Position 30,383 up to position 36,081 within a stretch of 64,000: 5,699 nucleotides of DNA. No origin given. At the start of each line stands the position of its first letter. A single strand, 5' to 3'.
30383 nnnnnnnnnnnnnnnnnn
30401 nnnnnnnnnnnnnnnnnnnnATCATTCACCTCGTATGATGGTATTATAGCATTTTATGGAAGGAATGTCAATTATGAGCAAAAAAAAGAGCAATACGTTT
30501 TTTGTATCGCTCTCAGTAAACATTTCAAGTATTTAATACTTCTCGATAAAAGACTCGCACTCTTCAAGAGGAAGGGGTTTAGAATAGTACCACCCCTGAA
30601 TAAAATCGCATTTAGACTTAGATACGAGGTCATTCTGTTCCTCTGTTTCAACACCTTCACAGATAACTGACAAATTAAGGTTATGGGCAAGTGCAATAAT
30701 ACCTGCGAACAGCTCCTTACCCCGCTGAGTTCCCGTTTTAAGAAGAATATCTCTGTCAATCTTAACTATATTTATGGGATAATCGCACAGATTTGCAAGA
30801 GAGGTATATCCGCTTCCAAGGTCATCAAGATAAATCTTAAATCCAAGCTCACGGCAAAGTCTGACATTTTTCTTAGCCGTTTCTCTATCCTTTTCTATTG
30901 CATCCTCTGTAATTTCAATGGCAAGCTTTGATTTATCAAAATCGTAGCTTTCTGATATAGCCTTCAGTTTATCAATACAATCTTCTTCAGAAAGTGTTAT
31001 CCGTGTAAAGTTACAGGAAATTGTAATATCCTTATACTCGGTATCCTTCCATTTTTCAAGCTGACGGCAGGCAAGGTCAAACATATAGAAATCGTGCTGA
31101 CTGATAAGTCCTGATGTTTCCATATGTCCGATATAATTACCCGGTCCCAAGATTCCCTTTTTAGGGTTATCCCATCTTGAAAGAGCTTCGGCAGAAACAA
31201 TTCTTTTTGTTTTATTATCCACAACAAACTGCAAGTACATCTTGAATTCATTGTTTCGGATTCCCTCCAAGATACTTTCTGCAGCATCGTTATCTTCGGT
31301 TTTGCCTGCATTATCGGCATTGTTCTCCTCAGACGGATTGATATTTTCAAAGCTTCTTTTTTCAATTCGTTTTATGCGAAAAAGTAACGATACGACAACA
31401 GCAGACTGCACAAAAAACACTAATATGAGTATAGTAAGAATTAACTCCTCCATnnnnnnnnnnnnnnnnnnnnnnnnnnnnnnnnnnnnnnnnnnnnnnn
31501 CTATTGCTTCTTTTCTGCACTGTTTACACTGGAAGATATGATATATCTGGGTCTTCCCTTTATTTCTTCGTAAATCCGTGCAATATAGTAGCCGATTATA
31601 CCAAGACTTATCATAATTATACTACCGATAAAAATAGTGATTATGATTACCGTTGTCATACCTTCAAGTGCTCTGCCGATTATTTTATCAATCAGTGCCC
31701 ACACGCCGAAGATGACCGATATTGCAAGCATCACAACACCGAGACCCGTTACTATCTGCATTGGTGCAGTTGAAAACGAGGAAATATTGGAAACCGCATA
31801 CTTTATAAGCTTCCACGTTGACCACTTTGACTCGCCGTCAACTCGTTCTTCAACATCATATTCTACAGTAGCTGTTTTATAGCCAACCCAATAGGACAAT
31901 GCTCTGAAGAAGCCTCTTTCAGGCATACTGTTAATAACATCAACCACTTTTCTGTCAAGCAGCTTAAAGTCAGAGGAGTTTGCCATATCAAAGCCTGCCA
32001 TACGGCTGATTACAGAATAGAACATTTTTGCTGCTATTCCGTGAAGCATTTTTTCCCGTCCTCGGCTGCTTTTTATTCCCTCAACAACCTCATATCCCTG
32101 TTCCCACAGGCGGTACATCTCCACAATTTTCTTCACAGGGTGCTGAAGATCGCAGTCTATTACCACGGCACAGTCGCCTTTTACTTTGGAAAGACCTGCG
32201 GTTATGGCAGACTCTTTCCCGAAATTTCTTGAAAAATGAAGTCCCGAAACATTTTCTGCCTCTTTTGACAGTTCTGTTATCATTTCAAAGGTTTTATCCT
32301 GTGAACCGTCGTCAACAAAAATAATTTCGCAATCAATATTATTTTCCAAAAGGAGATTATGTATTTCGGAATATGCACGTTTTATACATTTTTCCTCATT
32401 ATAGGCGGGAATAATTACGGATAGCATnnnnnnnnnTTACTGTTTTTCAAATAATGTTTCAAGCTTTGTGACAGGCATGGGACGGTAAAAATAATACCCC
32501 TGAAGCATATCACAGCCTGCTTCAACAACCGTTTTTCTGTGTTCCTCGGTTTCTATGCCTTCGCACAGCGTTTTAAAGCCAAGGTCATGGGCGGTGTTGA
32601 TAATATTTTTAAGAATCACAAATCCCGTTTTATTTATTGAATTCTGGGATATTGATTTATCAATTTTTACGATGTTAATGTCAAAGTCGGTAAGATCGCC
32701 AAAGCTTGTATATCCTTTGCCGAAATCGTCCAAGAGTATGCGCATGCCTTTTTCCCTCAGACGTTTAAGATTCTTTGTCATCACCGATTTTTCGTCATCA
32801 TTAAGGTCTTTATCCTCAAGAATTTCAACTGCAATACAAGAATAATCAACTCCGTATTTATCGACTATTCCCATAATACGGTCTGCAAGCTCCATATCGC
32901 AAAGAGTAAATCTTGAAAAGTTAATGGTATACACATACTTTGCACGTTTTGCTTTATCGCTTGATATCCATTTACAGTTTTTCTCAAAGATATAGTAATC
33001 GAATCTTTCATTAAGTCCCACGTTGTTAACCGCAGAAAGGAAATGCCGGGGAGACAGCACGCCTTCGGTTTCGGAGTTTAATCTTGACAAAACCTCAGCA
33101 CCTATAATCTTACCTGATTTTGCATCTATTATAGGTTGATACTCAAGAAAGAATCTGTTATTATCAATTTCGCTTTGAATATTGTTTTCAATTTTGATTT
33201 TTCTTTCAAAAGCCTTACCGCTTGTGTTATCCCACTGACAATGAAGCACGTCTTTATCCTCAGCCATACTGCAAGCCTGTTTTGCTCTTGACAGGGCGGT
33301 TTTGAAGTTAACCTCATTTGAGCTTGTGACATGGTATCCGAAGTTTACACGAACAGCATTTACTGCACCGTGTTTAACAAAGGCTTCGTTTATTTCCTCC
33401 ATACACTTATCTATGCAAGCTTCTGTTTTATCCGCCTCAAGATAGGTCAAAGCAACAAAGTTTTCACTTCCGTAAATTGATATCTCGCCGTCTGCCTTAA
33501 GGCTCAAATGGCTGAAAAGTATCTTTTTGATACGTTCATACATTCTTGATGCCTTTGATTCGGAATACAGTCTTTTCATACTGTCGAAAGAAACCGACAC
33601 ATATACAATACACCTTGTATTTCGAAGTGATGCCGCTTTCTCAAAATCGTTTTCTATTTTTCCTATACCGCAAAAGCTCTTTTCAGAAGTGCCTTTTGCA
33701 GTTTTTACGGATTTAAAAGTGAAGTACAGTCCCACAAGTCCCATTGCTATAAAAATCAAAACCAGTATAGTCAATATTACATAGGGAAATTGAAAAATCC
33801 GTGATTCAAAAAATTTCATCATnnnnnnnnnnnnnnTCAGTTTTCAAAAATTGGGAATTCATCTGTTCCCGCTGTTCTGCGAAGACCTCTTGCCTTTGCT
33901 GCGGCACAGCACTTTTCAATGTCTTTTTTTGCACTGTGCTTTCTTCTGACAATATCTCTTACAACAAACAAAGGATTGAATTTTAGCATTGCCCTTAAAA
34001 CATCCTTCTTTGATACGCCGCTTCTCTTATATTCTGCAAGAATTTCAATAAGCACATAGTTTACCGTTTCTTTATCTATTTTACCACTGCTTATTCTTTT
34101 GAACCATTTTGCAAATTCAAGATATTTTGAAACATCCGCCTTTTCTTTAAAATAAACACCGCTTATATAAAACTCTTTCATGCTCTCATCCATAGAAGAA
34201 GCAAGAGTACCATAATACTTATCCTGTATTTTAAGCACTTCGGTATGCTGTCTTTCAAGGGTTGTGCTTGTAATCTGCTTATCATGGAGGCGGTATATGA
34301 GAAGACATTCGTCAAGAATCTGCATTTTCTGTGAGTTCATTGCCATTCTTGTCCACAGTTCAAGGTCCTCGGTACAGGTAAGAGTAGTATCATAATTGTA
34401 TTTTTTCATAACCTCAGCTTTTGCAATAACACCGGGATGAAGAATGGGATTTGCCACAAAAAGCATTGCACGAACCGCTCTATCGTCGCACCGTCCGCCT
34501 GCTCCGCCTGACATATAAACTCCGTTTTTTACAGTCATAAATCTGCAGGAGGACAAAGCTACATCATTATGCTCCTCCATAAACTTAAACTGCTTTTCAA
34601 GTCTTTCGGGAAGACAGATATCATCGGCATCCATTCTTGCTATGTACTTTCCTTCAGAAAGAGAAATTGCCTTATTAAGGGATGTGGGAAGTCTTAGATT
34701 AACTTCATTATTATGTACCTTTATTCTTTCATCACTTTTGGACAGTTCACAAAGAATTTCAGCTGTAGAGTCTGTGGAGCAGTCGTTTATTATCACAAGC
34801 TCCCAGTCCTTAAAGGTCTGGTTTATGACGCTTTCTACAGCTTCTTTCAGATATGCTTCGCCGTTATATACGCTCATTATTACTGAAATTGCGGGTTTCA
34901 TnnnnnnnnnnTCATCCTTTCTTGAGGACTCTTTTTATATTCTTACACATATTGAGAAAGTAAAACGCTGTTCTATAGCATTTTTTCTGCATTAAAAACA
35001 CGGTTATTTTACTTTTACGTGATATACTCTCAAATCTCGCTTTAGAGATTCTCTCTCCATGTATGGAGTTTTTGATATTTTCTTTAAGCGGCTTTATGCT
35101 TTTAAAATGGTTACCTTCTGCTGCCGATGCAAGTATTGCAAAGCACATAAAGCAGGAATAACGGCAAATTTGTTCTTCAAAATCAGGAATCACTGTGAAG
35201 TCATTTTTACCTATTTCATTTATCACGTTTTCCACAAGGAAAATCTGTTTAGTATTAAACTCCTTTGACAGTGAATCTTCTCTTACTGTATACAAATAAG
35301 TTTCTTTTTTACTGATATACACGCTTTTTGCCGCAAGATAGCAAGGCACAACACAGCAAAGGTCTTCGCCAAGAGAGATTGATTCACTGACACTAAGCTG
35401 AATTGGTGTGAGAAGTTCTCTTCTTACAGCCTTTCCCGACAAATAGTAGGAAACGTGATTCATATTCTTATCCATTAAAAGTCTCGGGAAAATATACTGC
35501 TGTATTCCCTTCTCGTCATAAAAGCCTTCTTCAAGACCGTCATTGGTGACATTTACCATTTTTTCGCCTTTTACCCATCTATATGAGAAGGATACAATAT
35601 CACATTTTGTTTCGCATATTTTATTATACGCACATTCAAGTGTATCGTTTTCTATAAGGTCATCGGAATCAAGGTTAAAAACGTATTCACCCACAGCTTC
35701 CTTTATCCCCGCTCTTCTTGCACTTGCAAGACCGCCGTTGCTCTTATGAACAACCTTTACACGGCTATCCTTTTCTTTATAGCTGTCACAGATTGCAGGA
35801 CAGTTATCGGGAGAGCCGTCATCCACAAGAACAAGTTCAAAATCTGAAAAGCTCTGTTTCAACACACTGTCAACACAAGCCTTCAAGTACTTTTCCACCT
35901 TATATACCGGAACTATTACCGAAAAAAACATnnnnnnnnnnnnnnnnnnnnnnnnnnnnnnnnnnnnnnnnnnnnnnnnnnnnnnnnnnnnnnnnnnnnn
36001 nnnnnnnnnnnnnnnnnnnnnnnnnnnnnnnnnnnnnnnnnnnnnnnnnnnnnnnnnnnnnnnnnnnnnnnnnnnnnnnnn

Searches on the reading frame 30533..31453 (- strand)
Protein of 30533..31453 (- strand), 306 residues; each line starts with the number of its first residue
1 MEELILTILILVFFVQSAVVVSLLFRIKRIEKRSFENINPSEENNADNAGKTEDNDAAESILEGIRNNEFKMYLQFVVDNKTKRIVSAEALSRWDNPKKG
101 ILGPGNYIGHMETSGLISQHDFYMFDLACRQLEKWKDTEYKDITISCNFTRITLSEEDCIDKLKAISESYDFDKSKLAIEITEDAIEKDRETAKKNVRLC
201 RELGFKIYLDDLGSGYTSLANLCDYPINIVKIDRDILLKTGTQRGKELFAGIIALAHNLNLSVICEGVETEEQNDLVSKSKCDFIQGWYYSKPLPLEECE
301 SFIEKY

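Call 27: search_protein_families(library=pfam, proteins=[window:30533-31453:-], max_evalue=0.001)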
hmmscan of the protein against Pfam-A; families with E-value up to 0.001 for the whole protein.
window:30533-31453:- (306 aa): 1 family
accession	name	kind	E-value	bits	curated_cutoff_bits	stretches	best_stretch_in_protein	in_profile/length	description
PF00563.25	EAL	-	1.7e-59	201.5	31.3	1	59-293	2-236/236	EAL domain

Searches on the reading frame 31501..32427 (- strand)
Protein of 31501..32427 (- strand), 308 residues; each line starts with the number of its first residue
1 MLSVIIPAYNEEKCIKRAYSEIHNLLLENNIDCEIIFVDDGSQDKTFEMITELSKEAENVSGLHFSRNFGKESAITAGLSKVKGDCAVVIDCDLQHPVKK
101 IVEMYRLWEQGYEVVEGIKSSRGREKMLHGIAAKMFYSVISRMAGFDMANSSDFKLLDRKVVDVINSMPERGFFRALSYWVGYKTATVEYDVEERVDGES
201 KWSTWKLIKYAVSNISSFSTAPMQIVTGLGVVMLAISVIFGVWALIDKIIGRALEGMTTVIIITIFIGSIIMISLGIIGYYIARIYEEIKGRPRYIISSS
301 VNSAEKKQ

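Call 88: search_protein_families(library=pfam, proteins=[window:31501-32427:-], max_evalue=0.0001)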
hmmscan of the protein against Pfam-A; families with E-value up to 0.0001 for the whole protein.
window:31501-32427:- (308 aa): 3 families
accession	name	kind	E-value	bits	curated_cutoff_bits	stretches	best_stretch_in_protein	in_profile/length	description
PF00535.33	Glycos_transf_2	-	3.8e-27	95.7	23.3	1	3-116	1-114/168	Glycosyl transferase family 2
PF13641.12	Glyco_tranf_2_3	-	2.5e-07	31.4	27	1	2-138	3-142/230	Glycosyltransferase like family 2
PF10111.15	Glyco_tranf_2_2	-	3.8e-05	23.8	27.3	1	3-94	1-92/276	Glycosyltransferase like family 2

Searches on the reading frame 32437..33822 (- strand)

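Call 88: search_protein_families(library=pfam, proteins=[window:32437-33822:-], max_evalue=0.0001)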
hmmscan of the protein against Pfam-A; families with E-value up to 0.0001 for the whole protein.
window:32437-33822:- (461 aa): 1 family
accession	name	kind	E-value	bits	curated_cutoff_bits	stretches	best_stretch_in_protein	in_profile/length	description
PF00563.25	EAL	-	2.2e-57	194.6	31.3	1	213-448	2-236/236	EAL domain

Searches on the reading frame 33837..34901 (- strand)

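Call 88: search_protein_families(library=pfam, proteins=[window:33837-34901:-], max_evalue=0.0001)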
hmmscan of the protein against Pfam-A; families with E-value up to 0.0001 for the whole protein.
window:33837-34901:- (354 aa): 3 families
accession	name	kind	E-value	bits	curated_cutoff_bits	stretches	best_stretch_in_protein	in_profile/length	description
PF00535.33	Glycos_transf_2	-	1.4e-35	123.1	23.3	1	6-126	1-122/168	Glycosyl transferase family 2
PF10111.15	Glyco_tranf_2_2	-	6.1e-11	42.8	27.3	1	6-232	1-244/276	Glycosyltransferase like family 2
PF13641.12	Glyco_tranf_2_3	-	9.5e-10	39.3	27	1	3-199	1-207/230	Glycosyltransferase like family 2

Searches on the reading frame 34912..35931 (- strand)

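Call 88: search_protein_families(library=pfam, proteins=[window:34912-35931:-], max_evalue=0.0001)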
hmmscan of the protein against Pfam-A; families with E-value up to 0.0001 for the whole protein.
window:34912-35931:- (339 aa): 3 families
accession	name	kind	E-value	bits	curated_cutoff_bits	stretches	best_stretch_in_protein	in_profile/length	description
PF00535.33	Glycos_transf_2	-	8.5e-37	127.1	23.3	1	4-143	1-132/168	Glycosyl transferase family 2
PF13641.12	Glyco_tranf_2_3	-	2.1e-11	44.8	27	1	3-211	3-208/230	Glycosyltransferase like family 2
PF10111.15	Glyco_tranf_2_2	-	7.9e-10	39.1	27.3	1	4-101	1-102/276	Glycosyltransferase like family 2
